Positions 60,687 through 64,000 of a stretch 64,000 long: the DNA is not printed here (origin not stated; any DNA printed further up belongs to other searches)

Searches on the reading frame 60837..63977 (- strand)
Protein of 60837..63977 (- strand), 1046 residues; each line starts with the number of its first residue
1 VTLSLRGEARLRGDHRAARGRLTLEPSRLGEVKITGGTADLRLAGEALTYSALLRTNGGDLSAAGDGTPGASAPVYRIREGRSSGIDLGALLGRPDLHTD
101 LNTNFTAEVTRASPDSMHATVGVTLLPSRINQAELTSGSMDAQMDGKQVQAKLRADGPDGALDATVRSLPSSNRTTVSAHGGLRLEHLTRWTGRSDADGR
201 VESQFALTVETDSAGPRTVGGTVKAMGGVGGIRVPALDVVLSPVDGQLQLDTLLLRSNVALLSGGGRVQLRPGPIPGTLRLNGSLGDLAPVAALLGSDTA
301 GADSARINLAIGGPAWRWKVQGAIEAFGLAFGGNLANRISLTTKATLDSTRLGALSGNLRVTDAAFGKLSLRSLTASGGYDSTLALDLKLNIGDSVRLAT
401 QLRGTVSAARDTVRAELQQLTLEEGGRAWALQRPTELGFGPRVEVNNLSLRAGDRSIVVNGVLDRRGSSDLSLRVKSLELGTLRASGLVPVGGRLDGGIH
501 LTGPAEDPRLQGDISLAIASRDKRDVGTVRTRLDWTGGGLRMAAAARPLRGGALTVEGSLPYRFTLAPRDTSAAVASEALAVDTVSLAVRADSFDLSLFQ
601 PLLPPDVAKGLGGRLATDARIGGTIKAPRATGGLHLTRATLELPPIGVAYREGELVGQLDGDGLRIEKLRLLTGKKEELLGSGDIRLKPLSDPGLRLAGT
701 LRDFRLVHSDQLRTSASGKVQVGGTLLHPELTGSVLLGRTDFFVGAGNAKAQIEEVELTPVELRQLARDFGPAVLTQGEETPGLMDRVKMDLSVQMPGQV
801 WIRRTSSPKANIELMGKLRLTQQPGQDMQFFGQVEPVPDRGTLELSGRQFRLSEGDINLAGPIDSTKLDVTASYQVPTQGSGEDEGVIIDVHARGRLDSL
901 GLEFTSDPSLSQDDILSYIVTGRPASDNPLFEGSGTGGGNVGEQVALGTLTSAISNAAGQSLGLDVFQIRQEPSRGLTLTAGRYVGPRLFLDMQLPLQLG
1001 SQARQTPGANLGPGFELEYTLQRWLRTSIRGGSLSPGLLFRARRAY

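Call 49: search_protein_families(library=pfam, proteins=[window:60837-63977:-], max_evalue=0.001)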
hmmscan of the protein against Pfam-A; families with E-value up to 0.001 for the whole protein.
window:60837-63977:- (1046 aa): 1 family
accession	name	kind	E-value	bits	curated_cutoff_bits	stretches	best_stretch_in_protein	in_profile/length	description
PF04357.19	TamB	-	8.8e-43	147.4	22.4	1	674-1030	8-364/381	TamB, inner membrane protein subunit of TAM complex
